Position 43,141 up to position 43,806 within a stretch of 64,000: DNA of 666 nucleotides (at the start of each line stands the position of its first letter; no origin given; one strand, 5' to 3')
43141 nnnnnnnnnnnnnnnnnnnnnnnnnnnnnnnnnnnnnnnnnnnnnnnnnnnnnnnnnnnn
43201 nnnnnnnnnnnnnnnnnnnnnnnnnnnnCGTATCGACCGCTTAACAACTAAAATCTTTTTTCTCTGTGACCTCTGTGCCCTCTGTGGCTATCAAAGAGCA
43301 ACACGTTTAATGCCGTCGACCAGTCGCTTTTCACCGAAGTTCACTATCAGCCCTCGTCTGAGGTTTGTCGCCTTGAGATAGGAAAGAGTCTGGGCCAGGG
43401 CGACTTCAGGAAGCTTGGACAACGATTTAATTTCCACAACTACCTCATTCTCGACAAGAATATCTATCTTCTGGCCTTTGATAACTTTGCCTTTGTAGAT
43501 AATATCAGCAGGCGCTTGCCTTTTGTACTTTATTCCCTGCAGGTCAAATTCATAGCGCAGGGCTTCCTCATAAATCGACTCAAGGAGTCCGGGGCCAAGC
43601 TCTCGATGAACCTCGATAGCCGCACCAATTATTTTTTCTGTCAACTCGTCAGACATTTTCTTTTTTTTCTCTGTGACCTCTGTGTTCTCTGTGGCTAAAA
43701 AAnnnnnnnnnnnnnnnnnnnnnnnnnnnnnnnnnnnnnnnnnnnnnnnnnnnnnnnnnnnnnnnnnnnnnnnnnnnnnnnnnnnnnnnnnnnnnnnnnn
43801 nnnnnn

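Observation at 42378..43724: Two single-gene cassettes inserted between pyrG and kdsB, each bounded by a 31-nt (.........)x3-GCTA element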

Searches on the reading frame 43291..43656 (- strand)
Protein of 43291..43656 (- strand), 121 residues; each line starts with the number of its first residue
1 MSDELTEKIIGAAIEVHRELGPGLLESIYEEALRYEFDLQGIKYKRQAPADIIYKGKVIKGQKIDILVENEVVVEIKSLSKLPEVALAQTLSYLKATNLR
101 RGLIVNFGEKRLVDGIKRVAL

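Call 5: search_protein_families(library=ncbifam, proteins=[window:43291-43656:-], max_evalue=0.01)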
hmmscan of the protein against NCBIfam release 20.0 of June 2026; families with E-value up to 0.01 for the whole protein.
window:43291-43656:- (121 aa): 1 family
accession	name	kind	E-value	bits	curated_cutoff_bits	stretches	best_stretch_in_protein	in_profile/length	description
TIGR04256.1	GxxExxY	subfamily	3.9e-40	136.8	35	1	4-119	1-115/116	GxxExxY protein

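Call 6: search_protein_families(library=pfam, proteins=[window:43291-43656:-], max_evalue=0.01)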
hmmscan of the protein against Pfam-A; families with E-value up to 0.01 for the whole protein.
window:43291-43656:- (121 aa): 1 family
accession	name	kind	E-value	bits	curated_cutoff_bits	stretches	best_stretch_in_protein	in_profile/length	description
PF13366.12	PDDEXK_3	-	2.9e-38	131.2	22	1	4-119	2-117/117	PD-(D/E)XK nuclease superfamily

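Call 42: find_homologous_proteins(query=window:43291-43656:-, max_evalue=1e-10)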
Query window:43291-43656:- (121 aa): 7901 proteins with E <= 1e-10 among 8000 candidates; the best 120 are listed.
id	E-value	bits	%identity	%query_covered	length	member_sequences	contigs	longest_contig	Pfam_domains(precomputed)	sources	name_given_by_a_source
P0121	3.2e-68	245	100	100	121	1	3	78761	PF13366.13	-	-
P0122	1.9e-64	233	93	100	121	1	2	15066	PF13366.13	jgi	-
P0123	9.1e-64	230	92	100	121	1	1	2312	PF13366.13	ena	-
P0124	9.5e-64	230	93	100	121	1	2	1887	PF13366.13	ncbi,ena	-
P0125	2.0e-63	229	94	100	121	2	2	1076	PF13366.13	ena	-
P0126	2.4e-63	229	93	100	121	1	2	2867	PF13366.13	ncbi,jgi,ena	jgi:GxxExxY protein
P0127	2.5e-63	229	90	100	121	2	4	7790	PF13366.13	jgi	jgi:GxxExxY protein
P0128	3.1e-63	229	92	100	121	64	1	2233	PF13366.13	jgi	jgi:GxxExxY protein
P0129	3.6e-63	228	92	100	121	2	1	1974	PF13366.13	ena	-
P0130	3.6e-63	228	92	100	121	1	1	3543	PF13366.13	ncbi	-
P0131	4.0e-63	228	92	100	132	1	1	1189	PF13366.13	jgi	jgi:GxxExxY protein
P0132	4.0e-63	228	89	100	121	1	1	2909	PF13366.13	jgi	jgi:GxxExxY protein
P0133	5.2e-63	228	93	100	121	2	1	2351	PF13366.13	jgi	jgi:GxxExxY protein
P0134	5.6e-63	228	93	100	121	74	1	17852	PF13366.13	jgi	-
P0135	6.3e-63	228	91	100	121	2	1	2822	PF13366.13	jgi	jgi:GxxExxY protein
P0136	6.4e-63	228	90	100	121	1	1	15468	PF13366.13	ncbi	-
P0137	6.7e-63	228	93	100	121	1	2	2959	PF13366.13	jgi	jgi:GxxExxY protein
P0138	6.7e-63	228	90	100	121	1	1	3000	PF13366.13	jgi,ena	-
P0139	7.8e-63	227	93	100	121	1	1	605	PF13366.13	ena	-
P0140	8.1e-63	227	89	100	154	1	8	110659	PF13366.13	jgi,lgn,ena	jgi:GxxExxY protein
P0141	8.8e-63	227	91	100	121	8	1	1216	PF13366.13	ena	-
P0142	9.7e-63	227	91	100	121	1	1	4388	PF13366.13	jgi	jgi:GxxExxY protein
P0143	9.8e-63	227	92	100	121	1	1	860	PF13366.13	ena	-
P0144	1.0e-62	227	92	100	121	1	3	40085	PF13366.13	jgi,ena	jgi:GxxExxY protein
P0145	1.0e-62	227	92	100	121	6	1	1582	PF13366.13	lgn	-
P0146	1.1e-62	227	92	100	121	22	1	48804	PF13366.13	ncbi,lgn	-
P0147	1.3e-62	227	90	100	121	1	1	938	PF13366.13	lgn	-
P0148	1.4e-62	227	92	100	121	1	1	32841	PF13366.13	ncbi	-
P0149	1.7e-62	226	89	100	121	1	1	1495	PF13366.13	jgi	-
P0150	1.7e-62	226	89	100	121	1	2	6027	PF13366.13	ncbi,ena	-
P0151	1.9e-62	226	90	100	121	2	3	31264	PF13366.13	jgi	jgi:GxxExxY protein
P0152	1.9e-62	226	89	100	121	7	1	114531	PF13366.13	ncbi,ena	-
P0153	2.0e-62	226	92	100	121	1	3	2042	PF13366.13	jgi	jgi:GxxExxY protein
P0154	2.2e-62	226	89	100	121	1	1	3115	PF13366.13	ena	-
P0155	2.4e-62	226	90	100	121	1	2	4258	PF13366.13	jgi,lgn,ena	-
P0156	2.4e-62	226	89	100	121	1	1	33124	PF13366.13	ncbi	-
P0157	2.5e-62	226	92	100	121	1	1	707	PF13366.13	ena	-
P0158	2.6e-62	226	91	100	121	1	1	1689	PF13366.13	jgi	jgi:GxxExxY protein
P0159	3.5e-62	225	90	100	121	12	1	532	PF13366.13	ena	-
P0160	3.6e-62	225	90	100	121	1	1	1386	PF13366.13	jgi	-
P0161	3.8e-62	225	89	100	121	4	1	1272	PF13366.13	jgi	-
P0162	4.0e-62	225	92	100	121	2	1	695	PF13366.13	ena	-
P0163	4.4e-62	225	91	100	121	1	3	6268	PF13366.13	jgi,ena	-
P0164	5.0e-62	225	88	100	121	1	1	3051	PF13366.13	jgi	jgi:GxxExxY protein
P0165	7.9e-62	224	90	100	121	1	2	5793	PF13366.13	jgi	jgi:GxxExxY protein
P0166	8.5e-62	224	89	100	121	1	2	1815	PF13366.13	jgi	-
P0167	9.0e-62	224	90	100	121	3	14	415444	PF13366.13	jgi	jgi:GxxExxY protein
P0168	9.0e-62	224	91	100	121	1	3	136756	PF13366.13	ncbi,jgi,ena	ncbi:MAG: GxxExxY protein [Phycisphaerae bacterium]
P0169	1.1e-61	224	89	100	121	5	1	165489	PF13366.13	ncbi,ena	-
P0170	1.2e-61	224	90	100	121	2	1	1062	PF13366.13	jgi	jgi:GxxExxY protein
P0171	1.3e-61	223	91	100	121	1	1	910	PF13366.13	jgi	jgi:GxxExxY protein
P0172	1.5e-61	223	89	100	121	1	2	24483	PF13366.13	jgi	-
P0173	1.6e-61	223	89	100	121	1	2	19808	PF13366.13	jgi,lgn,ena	jgi:GxxExxY protein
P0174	1.7e-61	223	89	100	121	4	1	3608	PF13366.13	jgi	jgi:GxxExxY protein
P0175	1.8e-61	223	91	100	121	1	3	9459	PF13366.13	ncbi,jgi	ncbi:MAG: GxxExxY protein [Planctomycetota bacterium]|jgi:GxxExxY protein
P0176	1.8e-61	223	90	100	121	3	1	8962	PF13366.13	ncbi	-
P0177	1.9e-61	223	89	100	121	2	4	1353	PF13366.13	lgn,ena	-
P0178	1.9e-61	223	90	100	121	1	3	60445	PF13366.13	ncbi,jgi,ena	ncbi:MAG: GxxExxY protein [Phycisphaerae bacterium]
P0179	2.0e-61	223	89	100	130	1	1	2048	PF13366.13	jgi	-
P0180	2.1e-61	223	91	100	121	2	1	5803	PF13366.13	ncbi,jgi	ncbi:MAG: GxxExxY protein [Planctomycetota bacterium]|jgi:GxxExxY protein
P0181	2.2e-61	223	89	100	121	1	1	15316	PF13366.13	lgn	-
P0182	3.0e-61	222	91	100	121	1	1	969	PF13366.13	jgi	-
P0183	3.0e-61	222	88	100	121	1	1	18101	PF13366.13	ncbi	-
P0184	3.1e-61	222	89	100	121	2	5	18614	PF13366.13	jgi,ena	-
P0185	3.7e-61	222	89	100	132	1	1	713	PF13366.13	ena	-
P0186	3.9e-61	222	88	100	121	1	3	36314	PF13366.13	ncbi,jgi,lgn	-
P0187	5.4e-61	221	88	100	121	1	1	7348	PF13366.13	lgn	-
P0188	6.5e-61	221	88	100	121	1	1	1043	PF13366.13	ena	-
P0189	6.6e-61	221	90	100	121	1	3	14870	PF13366.13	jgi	jgi:GxxExxY protein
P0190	6.7e-61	221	88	100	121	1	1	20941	PF13366.13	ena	-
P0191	7.6e-61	221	90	100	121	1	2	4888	PF13366.13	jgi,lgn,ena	-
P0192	8.2e-61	221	88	100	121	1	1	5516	PF13366.13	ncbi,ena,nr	ncbi:MAG: hypothetical protein A2Z38_01330 [Planctomycetes bacterium RBG_19FT_COMBO_48_8]|nr:MAG: hy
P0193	1.0e-60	221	88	100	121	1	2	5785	PF13366.13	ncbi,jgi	ncbi:MAG: GxxExxY protein [Planctomycetota bacterium]|jgi:GxxExxY protein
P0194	1.1e-60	221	88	100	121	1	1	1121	PF13366.13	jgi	jgi:GxxExxY protein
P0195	1.1e-60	220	88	100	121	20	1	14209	PF13366.13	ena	-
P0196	1.1e-60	220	86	100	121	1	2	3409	PF13366.13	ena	-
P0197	1.2e-60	220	88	100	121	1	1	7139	PF13366.13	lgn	-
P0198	1.2e-60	220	89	99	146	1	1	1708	PF13366.13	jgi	-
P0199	1.2e-60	220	88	100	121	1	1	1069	PF13366.13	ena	-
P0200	1.3e-60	220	87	100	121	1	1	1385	PF13366.13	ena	-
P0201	1.4e-60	220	87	100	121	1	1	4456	PF13366.13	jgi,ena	-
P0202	1.5e-60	220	89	100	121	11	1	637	PF13366.13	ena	-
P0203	1.6e-60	220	88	100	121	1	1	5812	PF13366.13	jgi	jgi:GxxExxY protein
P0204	1.6e-60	220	88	100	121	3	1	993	PF13366.13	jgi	jgi:GxxExxY protein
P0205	1.7e-60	220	88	100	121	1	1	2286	PF13366.13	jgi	jgi:GxxExxY protein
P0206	1.8e-60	220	90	100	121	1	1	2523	PF13366.13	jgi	jgi:GxxExxY protein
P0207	1.9e-60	220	87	100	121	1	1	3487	PF13366.13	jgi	jgi:GxxExxY protein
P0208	1.9e-60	220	86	100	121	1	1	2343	PF13366.13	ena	-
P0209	2.1e-60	220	89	100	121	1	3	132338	PF13366.13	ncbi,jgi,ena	ncbi:MAG: GxxExxY protein [Phycisphaerae bacterium]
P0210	2.3e-60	219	88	100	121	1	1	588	PF13366.13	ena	-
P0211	2.5e-60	219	87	100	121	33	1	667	PF13366.13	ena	-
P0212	2.8e-60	219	89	100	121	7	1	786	PF13366.13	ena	-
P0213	3.2e-60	219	88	100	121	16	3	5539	PF13366.13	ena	-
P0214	4.1e-60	219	87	100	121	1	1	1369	PF13366.13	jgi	jgi:GxxExxY protein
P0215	6.7e-60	218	85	100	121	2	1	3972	PF13366.13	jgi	jgi:GxxExxY protein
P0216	7.2e-60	218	86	100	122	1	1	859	PF13366.13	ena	-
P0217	8.1e-60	218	88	100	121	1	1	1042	PF13366.13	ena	-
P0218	8.8e-60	218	86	100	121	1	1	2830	PF13366.13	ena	-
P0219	1.1e-59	217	87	100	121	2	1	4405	PF13366.13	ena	-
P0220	1.1e-59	217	88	100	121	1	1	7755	PF13366.13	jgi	jgi:GxxExxY protein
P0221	1.2e-59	217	89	100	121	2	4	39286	PF13366.13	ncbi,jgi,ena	-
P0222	1.3e-59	217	86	100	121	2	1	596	PF13366.13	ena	-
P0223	1.5e-59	217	88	100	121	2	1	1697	PF13366.13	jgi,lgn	-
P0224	1.5e-59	217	87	100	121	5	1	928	PF13366.13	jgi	-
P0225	2.0e-59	216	89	100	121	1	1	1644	PF13366.13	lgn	-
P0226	2.8e-59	216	82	100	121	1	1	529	PF13366.13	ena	-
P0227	2.8e-59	216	87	100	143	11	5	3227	PF13366.13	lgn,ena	-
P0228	5.2e-59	215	87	100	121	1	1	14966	PF13366.13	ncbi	ncbi:MAG: GxxExxY protein [Planctomycetota bacterium]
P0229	5.5e-59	215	83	100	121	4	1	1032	PF13366.13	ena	-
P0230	6.4e-59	215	86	100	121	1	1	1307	PF13366.13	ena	-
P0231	1.1e-58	214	86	100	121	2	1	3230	PF13366.13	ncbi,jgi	ncbi:MAG: GxxExxY protein [Planctomycetota bacterium]|jgi:GxxExxY protein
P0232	1.3e-58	214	83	100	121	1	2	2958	PF13366.13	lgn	-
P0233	1.4e-58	214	88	98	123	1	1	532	PF13366.13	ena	-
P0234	1.6e-58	214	83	100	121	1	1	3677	PF13366.13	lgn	-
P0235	2.0e-58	213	83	100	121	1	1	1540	PF13366.13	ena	-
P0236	2.3e-58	213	85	100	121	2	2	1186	PF13366.13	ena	-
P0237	2.6e-58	213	85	100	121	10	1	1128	PF13366.13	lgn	-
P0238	2.9e-58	213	88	100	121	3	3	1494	PF13366.13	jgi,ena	-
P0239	3.4e-58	212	79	100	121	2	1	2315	PF13366.13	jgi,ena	-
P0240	3.7e-58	212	82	100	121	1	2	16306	PF13366.13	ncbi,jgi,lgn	-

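Call 43: find_related_loci(query=window:43291-43656:-, collection=metagenome_contigs, flank=3000)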
Query window:43291-43656:- (121 aa) in metagenome_contigs; peptide patterns used: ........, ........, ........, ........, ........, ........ (x = any residue, [..] = any of these).
600 stretches matched a pattern (row limit reached: there are more); 165 encode a relative of the query (tblastn E <= 1e-3); the best 80 are kept; 80 distinct loci.
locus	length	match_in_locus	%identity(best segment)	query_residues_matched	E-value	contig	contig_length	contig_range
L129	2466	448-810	99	1-121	6e-76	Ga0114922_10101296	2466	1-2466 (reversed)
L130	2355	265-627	95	1-121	2e-73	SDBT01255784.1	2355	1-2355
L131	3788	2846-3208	93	1-121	5e-72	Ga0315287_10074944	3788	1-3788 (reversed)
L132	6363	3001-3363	93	1-121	4e-71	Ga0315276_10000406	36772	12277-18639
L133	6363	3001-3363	89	1-121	1e-70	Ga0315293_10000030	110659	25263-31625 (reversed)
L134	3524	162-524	92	1-121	1e-70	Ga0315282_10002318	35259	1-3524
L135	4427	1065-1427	93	1-121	9e-71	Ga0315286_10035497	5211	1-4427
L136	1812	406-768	92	1-121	5e-73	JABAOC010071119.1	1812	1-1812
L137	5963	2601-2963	93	1-121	2e-70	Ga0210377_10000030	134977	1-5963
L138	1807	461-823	91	1-121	5e-73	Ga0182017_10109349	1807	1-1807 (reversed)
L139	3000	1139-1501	90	1-121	1e-70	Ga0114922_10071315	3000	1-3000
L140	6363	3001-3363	92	1-121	3e-70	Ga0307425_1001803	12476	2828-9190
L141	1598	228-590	92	1-121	2e-73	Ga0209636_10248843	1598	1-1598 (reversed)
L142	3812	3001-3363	91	1-121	9e-70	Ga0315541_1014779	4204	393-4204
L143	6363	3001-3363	89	1-121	9e-70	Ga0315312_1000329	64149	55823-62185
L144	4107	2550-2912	90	1-121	2e-69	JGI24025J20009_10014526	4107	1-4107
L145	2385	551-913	91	1-121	2e-70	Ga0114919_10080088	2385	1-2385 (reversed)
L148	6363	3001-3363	90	1-121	2e-69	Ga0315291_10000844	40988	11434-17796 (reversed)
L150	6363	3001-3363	90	1-121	6e-69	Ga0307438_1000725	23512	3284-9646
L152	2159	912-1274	92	1-121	1e-70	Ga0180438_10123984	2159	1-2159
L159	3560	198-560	88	1-121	2e-68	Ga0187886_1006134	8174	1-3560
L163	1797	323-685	89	1-121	6e-71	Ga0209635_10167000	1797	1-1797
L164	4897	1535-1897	89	1-121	2e-68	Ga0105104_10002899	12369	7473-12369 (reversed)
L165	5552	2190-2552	89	1-121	3e-68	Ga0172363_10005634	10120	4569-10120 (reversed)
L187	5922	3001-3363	77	1-121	3e-63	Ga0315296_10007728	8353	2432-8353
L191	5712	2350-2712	80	1-121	5e-63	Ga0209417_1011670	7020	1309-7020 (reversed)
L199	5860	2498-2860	79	1-121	2e-61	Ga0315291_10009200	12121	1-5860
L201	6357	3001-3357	80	3-121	2e-61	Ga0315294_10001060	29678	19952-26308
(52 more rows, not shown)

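Call 47: search_protein_families(library=pfam, proteins=[L132:3432-4697:+, L140:3421-3966:+, L143:3453-4253:+, L148:3391-3933:+, L150:3420-4232:+, L165:2616-3848:+, L187:3453-4193:+, L191:2837-3835:+, L199:2938-3417:+, L201:3510-4001:+], max_evalue=0.001)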
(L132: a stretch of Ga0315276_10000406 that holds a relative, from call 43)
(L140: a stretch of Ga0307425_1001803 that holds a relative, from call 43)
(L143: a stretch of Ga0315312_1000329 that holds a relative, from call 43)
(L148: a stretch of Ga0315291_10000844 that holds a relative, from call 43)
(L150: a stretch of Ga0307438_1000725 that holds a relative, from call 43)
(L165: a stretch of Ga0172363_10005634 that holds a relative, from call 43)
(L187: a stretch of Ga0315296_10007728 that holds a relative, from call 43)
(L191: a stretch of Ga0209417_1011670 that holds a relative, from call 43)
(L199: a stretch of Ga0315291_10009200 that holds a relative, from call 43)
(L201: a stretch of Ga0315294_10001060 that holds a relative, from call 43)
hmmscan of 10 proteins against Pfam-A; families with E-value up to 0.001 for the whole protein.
L132:3432-4697:+ (421 aa): 0 families

L140:3421-3966:+ (181 aa): 1 family
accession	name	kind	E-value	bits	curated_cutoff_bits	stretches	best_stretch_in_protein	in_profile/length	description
PF21790.3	OGG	-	0.00063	19.9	27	0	79-166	101-200/201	Putative 8-oxoguanine DNA glycosylase OGG-like protein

L143:3453-4253:+ (266 aa): 0 families

L148:3391-3933:+ (180 aa): 1 family
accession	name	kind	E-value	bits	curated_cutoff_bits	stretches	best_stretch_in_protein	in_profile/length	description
PF21790.3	OGG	-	0.00026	21.2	27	1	59-166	81-201/201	Putative 8-oxoguanine DNA glycosylase OGG-like protein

L150:3420-4232:+ (270 aa): 0 families

L165:2616-3848:+ (410 aa): 0 families

L187:3453-4193:+ (246 aa): 1 family
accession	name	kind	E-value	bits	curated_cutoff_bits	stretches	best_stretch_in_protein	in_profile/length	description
PF18928.5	DUF5677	-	8.8e-10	39.3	27.1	1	31-190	3-161/166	Family of unknown function (DUF5677)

L191:2837-3835:+ (332 aa): 1 family
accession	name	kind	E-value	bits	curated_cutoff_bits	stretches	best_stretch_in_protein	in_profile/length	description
PF05014.21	Nuc_deoxyrib_tr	-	2.1e-05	25.1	28.8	1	236-302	44-110/117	Nucleoside 2-deoxyribosyltransferase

L199:2938-3417:+ (159 aa): 0 families

L201:3510-4001:+ (163 aa): 0 families

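Call 48: search_protein_families(library=pfam, proteins=[L132:1555-2943:+, L132:4831-6171:+, L140:1740-2921:+, L140:4775-6361:+, L143:1757-2935:+, L143:4450-5361:+, L150:1838-2905:+, L150:4345-5697:+, L191:59-2278:+, L191:3905-4471:+], max_evalue=0.001)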
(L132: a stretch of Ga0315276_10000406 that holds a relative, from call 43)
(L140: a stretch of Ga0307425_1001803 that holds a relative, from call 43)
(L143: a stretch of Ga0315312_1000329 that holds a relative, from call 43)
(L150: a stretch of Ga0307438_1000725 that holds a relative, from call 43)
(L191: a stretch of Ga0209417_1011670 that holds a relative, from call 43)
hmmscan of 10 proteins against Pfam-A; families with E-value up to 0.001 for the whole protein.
L132:1555-2943:+ (462 aa): 3 families
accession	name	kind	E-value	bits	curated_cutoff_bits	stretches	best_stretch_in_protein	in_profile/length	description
PF00152.25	tRNA-synt_2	-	2.8e-92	309.5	25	1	127-456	2-306/308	tRNA synthetases class II (D, K and N)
PF01336.31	tRNA_anti-codon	-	2.3e-12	47.1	27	1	34-104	3-71/75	OB-fold nucleic acid binding domain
PF01409.25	tRNA-synt_2d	-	5.5e-06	26.5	19.8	0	218-287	104-172/246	tRNA synthetases class II core domain (F)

L132:4831-6171:+ (446 aa): 2 families
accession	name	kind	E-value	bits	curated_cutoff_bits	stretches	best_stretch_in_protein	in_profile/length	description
PF02687.27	FtsX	-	7.1e-11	42.7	25.5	1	306-437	2-118/120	FtsX-like permease C-terminal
PF12704.14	MacB_PCD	-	2.3e-08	35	27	1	18-261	2-206/207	MacB-like periplasmic core domain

L140:1740-2921:+ (393 aa): 2 families
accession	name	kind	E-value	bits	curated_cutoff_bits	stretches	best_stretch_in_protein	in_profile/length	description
PF00202.27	Aminotran_3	-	4.1e-125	418.1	30.5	1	17-386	5-400/403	Aminotransferase class-III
PF00266.25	Aminotran_5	-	0.00022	20.8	21.5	0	100-223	65-179/371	Aminotransferase class-V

L140:4775-6361:+ (528 aa): 2 families
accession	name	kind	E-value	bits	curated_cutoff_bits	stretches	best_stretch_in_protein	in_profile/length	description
PF01555.25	N6_N4_Mtase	-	1.3e-43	150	26.7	1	105-335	2-221/221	DNA methylase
PF00565.23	SNase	-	3.5e-05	24.6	21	1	435-493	12-78/107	Staphylococcal nuclease homologue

L143:1757-2935:+ (392 aa): 1 family
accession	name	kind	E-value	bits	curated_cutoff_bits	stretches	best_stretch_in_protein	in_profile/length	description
PF00202.27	Aminotran_3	-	2.4e-123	412.3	30.5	1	17-388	5-402/403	Aminotransferase class-III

L143:4450-5361:+ (303 aa): 2 families
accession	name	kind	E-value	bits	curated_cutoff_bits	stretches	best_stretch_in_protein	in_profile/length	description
PF00185.30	OTCace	-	1.6e-56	191.1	29.4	1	149-299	1-155/157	Aspartate/ornithine carbamoyltransferase, Asp/Orn binding domain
PF02729.26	OTCace_N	-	2.2e-48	164.5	29.9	1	2-143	1-148/148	Aspartate/ornithine carbamoyltransferase, carbamoyl-P binding domain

L150:1838-2905:+ (355 aa): 2 families
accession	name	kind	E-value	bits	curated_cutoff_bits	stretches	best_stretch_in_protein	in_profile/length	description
PF00152.25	tRNA-synt_2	-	6.4e-91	305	25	1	22-350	2-306/308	tRNA synthetases class II (D, K and N)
PF01409.25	tRNA-synt_2d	-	6.6e-05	22.9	19.8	0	113-181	104-172/246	tRNA synthetases class II core domain (F)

L150:4345-5697:+ (450 aa): 2 families
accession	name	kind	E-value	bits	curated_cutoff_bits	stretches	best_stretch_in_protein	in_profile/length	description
PF02687.27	FtsX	-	3.7e-09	37.1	25.5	1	318-441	10-118/120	FtsX-like permease C-terminal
PF12704.14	MacB_PCD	-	0.00047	20.9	27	0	203-264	146-205/207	MacB-like periplasmic core domain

L191:59-2278:+ (739 aa): 4 families
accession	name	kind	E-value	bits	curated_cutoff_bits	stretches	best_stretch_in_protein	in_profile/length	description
PF13603.12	tRNA-synt_1_2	-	1.4e-67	227.2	25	1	147-334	2-184/185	Leucyl-tRNA synthetase, editing domain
PF00133.28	tRNA-synt_1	-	2.4e-32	112.7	22.7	1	347-537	227-401/414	tRNA synthetases class I (I, L, M and V)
PF08264.19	Anticodon_1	-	1.3e-21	77.4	25.1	1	592-702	7-144/148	Anticodon-binding domain of tRNA ligase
PF09334.17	tRNA-synt_1g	-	1.6e-07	30.9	20.1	1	478-545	299-361/391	tRNA synthetases class I (M)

L191:3905-4471:+ (188 aa): 1 family
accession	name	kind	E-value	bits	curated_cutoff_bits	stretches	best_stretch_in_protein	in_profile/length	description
PF01928.26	CYTH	-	1.4e-23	84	23.2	1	3-165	2-179/179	CYTH domain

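Call 50: search_protein_families(library=padloc, proteins=[window:43291-43656:-, L132:3432-4697:+, L140:3421-3966:+, L143:3453-4253:+, L150:3420-4232:+, L187:3453-4193:+, L191:2837-3835:+, L199:2938-3417:+, L201:3510-4001:+], max_evalue=0.01)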
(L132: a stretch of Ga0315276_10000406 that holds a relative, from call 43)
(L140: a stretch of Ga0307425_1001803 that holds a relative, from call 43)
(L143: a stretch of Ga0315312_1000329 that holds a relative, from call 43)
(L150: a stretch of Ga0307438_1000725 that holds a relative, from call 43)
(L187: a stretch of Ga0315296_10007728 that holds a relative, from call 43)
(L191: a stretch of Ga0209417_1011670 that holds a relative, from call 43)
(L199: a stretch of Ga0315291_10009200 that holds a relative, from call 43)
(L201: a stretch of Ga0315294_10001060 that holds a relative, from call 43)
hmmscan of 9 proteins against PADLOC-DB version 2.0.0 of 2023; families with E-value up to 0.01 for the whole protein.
window:43291-43656:- (121 aa): 1 family
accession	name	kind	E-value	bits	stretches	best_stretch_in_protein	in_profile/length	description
PDLC01771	Cas4b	-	0.0012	17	1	57-96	53-91/162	-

L132:3432-4697:+ (421 aa): 0 families

L140:3421-3966:+ (181 aa): 0 families

L143:3453-4253:+ (266 aa): 0 families

L150:3420-4232:+ (270 aa): 1 family
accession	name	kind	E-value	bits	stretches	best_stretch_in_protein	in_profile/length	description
PDLC04073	PD-T7-1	-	0.0057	13.4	1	70-150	186-274/452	-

L187:3453-4193:+ (246 aa): 2 families
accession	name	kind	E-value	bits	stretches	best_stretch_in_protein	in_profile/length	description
PDLC05034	PDC-S52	-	0.0005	17.9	1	15-114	18-118/211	-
PDLC01508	Csx1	-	0.003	14.6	1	46-164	298-407/494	CAS-III; associated_signaling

L191:2837-3835:+ (332 aa): 1 family
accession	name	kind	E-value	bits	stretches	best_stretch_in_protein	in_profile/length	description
PDLC00733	Effector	-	9.2e-15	52.3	1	213-320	262-365/388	TIR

L199:2938-3417:+ (159 aa): 0 families

L201:3510-4001:+ (163 aa): 0 families

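Call 56: search_solved_structures(query=window:43291-43656:-, max_evalue=1, show_alignments=2)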
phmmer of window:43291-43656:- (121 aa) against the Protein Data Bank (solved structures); distinct sequences matched with E-value up to 1: 1.
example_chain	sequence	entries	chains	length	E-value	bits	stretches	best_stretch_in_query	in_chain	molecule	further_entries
3j9o_A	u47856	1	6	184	0.16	15.5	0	33-67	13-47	Intracellular growth locus protein A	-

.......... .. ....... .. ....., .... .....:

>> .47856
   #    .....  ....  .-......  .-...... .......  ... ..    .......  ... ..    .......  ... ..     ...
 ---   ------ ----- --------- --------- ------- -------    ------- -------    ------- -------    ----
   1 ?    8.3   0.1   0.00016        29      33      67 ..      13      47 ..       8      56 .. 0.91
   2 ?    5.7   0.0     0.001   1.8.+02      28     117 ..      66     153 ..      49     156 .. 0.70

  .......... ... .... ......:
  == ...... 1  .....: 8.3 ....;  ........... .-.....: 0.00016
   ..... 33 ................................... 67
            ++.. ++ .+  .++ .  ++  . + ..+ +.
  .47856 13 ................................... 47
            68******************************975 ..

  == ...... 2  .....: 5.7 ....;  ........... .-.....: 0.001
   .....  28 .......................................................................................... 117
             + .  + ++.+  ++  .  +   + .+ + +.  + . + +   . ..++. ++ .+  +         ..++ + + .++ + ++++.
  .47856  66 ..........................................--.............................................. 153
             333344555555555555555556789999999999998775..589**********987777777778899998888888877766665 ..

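Call 64: predict_structure(alignment_id=A2)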
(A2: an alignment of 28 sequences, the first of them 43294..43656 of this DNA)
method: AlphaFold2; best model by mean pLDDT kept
length: 121 residues; sequences in the alignment: 28
mean_pLDDT: 76.1   pTM: 0.70
mean pLDDT of the five models: 76.1, 56.8, 56.3, 53.8, 45.1
residues with pLDDT >= 90: 5; 70-90: 82; 50-70: 33; < 50: 1
segments of 3 or more residues with pLDDT < 50: none
pLDDT, mean of each block of 10 residues (from residue 1): 78 83 72 88 78 62 75 76 71 79 77 75 77
secondary structure, 60 per line:
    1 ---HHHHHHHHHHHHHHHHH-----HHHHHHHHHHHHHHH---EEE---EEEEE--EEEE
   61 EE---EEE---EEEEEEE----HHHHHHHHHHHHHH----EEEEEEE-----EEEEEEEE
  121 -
elements in order: H4-20 H26-40 E44-46 E50-54 E57-62 E66-68 E72-78 H83-96 E101-107 E113-120
